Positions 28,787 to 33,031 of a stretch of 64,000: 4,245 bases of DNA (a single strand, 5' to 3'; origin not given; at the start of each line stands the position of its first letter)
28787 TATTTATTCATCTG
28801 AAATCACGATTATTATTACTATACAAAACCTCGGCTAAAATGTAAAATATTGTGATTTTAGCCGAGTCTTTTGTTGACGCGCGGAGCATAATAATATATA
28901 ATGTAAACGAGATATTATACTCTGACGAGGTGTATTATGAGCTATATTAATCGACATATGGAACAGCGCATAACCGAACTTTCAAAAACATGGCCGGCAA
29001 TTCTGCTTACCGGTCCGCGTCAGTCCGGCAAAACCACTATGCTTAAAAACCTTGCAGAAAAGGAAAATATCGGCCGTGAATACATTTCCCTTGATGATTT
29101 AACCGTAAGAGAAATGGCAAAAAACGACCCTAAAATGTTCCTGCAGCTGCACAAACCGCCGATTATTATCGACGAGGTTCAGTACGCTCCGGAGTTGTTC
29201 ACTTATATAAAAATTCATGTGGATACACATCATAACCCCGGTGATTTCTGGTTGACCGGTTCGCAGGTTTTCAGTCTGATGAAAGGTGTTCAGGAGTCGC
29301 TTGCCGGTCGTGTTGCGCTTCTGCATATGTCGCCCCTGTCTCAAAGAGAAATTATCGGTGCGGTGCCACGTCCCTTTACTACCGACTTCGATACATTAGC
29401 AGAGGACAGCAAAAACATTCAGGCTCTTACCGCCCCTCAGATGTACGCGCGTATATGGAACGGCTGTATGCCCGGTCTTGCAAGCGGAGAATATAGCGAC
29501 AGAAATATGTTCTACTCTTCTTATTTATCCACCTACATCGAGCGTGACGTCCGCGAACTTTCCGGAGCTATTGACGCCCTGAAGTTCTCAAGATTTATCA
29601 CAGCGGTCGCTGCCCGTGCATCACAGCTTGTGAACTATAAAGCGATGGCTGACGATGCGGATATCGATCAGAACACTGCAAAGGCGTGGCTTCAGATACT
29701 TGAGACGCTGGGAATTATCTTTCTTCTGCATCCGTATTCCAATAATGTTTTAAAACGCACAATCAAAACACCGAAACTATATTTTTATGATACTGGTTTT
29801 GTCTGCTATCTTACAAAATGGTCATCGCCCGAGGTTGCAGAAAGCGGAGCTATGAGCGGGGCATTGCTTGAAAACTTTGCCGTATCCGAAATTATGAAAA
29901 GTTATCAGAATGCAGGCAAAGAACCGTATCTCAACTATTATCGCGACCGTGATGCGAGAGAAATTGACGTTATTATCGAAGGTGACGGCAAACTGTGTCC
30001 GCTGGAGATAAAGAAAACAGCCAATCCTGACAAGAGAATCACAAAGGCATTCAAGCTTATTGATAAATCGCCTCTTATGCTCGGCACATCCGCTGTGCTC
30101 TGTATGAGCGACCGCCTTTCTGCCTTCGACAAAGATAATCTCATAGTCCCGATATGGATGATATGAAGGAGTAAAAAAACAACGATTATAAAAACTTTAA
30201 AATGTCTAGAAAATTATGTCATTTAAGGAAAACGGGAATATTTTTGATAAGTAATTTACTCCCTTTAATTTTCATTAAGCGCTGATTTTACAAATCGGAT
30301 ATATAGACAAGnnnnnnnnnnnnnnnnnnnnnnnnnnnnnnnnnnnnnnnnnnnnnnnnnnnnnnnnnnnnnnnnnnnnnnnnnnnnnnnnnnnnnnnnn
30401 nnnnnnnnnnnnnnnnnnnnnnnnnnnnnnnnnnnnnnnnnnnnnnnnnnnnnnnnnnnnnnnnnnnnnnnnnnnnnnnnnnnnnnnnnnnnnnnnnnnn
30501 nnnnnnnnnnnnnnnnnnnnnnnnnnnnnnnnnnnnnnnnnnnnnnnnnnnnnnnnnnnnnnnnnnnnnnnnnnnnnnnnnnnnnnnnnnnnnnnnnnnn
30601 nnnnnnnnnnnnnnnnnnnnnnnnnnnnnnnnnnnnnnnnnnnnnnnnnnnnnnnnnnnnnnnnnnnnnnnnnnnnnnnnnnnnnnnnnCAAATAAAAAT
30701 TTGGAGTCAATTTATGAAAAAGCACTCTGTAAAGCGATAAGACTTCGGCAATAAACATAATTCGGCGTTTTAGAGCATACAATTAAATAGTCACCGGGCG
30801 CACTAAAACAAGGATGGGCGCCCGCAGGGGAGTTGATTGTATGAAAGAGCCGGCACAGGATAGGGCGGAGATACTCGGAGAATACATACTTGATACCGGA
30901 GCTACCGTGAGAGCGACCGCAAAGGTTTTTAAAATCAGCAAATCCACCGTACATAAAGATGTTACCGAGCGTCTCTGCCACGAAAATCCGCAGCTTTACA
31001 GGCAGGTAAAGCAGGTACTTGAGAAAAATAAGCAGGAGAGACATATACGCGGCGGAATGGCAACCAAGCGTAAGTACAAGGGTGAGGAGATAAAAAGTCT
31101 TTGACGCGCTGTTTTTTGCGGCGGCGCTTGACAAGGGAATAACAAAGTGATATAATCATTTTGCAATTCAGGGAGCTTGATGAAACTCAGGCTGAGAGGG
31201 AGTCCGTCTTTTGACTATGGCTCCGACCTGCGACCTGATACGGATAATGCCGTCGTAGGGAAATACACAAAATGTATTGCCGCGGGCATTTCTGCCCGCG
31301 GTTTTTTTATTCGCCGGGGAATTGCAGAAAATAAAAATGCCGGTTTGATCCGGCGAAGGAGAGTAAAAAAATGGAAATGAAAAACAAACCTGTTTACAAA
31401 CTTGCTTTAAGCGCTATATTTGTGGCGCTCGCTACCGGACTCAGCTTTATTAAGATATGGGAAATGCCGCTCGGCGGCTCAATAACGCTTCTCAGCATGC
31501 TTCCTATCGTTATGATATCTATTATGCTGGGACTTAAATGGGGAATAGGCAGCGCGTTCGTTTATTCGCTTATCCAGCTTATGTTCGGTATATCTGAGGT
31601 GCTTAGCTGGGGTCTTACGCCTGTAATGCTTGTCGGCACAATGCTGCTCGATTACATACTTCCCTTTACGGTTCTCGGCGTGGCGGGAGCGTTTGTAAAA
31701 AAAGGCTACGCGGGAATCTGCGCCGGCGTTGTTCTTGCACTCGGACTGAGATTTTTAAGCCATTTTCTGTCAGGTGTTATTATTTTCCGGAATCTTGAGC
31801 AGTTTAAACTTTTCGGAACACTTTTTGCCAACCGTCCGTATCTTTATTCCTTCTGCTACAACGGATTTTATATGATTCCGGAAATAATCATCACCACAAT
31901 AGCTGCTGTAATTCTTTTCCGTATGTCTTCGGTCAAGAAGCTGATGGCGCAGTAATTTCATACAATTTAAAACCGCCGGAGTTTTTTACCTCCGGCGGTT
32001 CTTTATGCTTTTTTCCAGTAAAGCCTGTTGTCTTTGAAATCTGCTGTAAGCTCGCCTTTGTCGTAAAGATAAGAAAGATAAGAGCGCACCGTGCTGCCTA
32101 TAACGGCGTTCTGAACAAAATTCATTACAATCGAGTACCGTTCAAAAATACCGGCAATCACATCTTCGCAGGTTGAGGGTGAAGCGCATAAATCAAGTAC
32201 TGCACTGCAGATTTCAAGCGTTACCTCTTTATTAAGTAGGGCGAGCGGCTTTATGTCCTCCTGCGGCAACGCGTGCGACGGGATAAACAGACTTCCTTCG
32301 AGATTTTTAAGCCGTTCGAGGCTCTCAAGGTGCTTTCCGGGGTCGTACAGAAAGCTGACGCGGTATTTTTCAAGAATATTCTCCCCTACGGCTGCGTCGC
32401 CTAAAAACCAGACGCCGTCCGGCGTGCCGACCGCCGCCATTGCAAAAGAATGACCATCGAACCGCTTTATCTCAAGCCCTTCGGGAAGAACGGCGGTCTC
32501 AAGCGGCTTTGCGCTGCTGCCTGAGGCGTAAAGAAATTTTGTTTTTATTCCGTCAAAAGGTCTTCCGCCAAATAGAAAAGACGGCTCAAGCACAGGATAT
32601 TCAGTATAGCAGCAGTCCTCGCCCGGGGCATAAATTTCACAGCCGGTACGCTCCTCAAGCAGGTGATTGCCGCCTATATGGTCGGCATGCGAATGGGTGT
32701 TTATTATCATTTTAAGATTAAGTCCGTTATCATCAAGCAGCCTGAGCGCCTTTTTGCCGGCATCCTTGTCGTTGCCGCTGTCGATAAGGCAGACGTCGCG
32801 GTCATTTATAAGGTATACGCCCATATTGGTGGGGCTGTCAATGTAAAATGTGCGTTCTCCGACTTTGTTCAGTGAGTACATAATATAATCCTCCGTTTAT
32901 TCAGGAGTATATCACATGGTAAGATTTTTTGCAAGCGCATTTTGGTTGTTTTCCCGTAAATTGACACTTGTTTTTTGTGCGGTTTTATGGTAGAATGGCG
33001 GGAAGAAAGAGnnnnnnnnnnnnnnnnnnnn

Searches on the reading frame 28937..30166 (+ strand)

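Call 72: search_protein_families(library=pfam, proteins=[window:28937-30166:+], max_evalue=0.00001)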
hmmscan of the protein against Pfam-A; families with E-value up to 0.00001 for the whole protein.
window:28937-30166:+ (409 aa): 2 families
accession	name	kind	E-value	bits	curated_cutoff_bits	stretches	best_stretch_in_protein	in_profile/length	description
PF13635.12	DUF4143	-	2.1e-48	164.5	28.1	1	202-360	1-159/160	Domain of unknown function (DUF4143)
PF13173.12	AAA_14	-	1.3e-30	106.4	27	1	20-139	3-128/129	AAA domain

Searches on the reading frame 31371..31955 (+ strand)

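Call 72: search_protein_families(library=pfam, proteins=[window:31371-31955:+], max_evalue=0.00001)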
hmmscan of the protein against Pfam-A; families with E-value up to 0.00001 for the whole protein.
window:31371-31955:+ (194 aa): 1 family
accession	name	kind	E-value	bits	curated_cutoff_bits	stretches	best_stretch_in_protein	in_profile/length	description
PF09515.15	Thia_YuaJ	-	1.3e-26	94.2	25.8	1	14-187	4-173/177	Thiamine transporter protein (Thia_YuaJ)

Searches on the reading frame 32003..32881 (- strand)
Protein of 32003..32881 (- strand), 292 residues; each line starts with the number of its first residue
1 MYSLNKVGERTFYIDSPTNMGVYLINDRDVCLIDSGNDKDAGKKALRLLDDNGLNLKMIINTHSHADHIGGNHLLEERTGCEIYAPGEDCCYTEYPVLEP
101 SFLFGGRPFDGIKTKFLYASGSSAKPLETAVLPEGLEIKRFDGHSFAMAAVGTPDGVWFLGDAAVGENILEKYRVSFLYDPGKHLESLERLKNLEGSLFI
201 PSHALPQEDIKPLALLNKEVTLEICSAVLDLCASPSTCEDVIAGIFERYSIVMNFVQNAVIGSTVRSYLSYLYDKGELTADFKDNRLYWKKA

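Call 72: search_protein_families(library=pfam, proteins=[window:32003-32881:-], max_evalue=0.00001)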
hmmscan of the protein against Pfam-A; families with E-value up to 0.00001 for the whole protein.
window:32003-32881:- (292 aa): 1 family
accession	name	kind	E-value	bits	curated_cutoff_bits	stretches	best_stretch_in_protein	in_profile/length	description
PF00753.33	Lactamase_B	-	4.5e-19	69.6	22.7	1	22-203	8-196/196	Metallo-beta-lactamase superfamily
